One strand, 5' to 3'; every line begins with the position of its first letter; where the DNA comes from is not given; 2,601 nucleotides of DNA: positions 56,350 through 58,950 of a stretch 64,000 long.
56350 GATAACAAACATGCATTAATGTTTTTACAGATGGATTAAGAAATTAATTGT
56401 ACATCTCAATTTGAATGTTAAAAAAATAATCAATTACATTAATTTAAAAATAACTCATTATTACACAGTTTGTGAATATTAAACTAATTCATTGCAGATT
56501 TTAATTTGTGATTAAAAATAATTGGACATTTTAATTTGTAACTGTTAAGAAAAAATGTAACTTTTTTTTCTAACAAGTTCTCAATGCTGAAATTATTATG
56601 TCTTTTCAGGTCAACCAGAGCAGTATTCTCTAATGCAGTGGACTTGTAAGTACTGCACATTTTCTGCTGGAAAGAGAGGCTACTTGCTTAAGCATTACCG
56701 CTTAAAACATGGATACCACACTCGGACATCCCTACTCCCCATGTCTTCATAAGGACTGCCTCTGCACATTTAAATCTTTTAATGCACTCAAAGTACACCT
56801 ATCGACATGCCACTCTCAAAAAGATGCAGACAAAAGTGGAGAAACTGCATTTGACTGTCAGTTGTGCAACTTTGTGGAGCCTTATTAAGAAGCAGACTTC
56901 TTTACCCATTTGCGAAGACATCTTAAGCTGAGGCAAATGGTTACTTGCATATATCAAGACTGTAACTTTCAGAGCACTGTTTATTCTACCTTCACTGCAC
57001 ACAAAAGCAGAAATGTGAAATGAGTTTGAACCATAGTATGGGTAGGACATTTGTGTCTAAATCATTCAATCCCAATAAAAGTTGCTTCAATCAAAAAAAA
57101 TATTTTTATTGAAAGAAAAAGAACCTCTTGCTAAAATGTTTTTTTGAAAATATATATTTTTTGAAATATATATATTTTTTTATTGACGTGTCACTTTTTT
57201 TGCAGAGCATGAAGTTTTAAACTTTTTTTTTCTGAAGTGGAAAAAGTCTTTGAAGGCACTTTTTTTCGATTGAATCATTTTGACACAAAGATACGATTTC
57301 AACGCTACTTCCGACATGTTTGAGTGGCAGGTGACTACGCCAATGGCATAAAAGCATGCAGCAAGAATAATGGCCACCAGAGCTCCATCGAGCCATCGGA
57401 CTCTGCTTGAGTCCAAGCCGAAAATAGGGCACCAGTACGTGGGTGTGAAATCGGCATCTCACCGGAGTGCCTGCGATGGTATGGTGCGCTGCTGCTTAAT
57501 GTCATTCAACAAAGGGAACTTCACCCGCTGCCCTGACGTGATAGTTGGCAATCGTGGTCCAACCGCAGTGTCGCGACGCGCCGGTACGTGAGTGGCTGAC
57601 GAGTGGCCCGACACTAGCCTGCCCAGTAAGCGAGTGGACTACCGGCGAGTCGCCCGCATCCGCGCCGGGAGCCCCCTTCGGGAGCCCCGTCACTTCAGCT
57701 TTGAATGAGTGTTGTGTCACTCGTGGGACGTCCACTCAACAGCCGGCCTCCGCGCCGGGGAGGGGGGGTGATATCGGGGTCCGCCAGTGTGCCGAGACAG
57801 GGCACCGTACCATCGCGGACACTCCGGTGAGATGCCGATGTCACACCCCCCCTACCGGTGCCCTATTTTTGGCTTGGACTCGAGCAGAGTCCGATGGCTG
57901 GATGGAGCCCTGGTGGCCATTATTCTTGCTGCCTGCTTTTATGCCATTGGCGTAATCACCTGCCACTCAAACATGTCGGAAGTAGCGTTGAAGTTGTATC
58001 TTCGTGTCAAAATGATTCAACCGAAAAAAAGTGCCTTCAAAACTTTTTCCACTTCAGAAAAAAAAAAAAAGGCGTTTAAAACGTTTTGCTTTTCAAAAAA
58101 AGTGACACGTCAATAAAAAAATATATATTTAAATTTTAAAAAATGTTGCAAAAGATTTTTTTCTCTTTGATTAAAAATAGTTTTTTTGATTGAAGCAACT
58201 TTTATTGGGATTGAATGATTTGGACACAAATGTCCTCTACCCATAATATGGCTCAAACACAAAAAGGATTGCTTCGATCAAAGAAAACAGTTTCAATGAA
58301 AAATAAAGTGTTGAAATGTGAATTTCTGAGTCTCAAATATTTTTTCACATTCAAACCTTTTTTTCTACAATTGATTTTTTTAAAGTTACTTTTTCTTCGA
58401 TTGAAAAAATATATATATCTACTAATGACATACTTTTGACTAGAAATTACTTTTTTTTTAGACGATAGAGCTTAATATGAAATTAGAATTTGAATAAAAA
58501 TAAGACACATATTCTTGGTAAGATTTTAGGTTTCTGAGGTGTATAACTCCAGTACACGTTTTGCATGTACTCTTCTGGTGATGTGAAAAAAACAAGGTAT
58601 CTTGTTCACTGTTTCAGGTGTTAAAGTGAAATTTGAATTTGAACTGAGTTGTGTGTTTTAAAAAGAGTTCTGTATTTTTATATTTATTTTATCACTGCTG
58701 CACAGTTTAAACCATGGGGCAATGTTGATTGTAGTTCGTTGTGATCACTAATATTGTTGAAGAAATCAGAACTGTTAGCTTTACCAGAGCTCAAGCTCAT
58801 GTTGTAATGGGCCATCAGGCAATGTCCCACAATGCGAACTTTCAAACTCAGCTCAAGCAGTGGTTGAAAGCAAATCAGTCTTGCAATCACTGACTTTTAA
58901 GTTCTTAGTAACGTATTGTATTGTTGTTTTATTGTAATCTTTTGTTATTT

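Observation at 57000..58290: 1.3-kb near-perfect palindrome inside tep1 intron 17, adjacent to a decayed C2H2 zinc-finger ORF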

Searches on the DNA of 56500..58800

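Call 7: search_rna_families(source=window, start=56500, end=58800, threshold=evalue, max_evalue=1)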
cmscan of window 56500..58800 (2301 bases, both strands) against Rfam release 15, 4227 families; matches with E-value up to 1: 1.
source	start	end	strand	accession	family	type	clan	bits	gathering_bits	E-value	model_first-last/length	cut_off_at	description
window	58293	58374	-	RF03775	mir-7578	Gene; miRNA;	-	20.9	60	0.29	1-82/82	no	mir-7578 microRNA precursor family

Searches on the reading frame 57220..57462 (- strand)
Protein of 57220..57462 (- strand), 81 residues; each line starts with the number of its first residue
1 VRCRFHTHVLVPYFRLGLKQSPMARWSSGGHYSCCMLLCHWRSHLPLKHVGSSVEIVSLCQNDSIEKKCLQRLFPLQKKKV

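Call 15: search_protein_families(library=pfam, proteins=[window:57220-57462:-], max_evalue=1)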
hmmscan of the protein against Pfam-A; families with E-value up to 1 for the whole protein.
window:57220-57462:- (81 aa): 0 families

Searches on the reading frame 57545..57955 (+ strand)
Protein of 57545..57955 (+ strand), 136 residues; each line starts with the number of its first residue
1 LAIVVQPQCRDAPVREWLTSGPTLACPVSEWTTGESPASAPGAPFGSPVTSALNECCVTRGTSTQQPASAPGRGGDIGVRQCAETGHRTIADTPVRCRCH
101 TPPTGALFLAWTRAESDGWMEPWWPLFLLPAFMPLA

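Call 15: search_protein_families(library=pfam, proteins=[window:57545-57952:+], max_evalue=1)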
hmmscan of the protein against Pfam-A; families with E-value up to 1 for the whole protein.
window:57545-57952:+ (136 aa): 0 families

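Call 21: find_encoding_contigs(protein=window:57545-57955:+, flank=5000)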
Protein window:57545-57955:+ (136 aa): no gene with exactly this product is on record in the collection.

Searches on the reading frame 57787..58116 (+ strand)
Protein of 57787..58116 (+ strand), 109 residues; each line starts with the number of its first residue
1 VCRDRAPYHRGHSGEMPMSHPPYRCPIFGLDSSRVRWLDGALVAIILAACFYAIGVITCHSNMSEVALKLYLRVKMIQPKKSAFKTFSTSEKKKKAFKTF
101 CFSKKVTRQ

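Call 9: find_homologous_proteins(query=window:57787-58113:+, max_evalue=0.01)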
Query seq(109 aa): 6 candidates shared short words with the query, none scored E <= 0.01.

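Call 10: find_encoding_contigs(protein=window:57787-58116:+, flank=5000)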
Protein window:57787-58116:+ (109 aa): no gene with exactly this product is on record in the collection.

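Call 15: search_protein_families(library=pfam, proteins=[window:57787-58113:+], max_evalue=1)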
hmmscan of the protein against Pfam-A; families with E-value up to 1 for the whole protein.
window:57787-58113:+ (109 aa): 2 families
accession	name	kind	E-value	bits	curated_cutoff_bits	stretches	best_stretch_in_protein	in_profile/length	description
PF06398.17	Pex24p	-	0.031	13.8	26.8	1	50-95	171-218/358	Integral peroxisomal membrane peroxin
PF12666.12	PrgI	-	0.042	14.8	27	1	41-82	48-89/91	PrgI family protein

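Call 54: search_protein_representatives(protein=window:57787-58113:+)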
Query: 109 residues. Proteins with E-value up to 0.001 (for the whole library): 0; up to 1e-10: 0; up to 1e-30: 0. The best 0 are listed.
